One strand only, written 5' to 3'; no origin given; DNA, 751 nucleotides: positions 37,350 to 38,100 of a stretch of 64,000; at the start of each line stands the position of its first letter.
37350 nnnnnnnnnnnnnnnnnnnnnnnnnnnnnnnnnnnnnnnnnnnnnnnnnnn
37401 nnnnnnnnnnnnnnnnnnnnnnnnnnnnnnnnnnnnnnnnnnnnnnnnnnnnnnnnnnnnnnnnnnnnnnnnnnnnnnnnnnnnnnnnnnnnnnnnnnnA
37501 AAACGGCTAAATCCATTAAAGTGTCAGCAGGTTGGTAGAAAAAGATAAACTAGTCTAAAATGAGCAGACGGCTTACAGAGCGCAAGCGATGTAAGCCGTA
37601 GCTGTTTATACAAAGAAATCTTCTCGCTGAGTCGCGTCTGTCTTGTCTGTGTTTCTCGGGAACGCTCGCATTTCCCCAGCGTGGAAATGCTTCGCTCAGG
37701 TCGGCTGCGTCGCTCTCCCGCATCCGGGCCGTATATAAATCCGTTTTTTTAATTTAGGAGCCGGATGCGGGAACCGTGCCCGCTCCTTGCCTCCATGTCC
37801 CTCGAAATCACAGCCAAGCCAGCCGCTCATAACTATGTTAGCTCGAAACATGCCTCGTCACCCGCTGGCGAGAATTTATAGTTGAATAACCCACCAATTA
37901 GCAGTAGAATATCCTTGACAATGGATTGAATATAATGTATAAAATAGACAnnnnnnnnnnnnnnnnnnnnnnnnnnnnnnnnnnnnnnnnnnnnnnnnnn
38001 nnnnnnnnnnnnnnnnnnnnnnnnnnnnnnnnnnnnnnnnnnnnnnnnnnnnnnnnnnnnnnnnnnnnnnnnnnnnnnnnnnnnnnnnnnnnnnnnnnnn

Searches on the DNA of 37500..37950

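Call 87: search_rna_families(source=window, start=37500, end=37950, threshold=evalue, max_evalue=10)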
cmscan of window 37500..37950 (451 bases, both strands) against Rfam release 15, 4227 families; matches with E-value up to 10: 1.
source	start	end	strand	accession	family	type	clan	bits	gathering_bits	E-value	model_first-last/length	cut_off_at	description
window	37542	37622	+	RF03436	mir-759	Gene; miRNA;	-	15.7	100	7.5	1-89/89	no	mir-759 microRNA precursor family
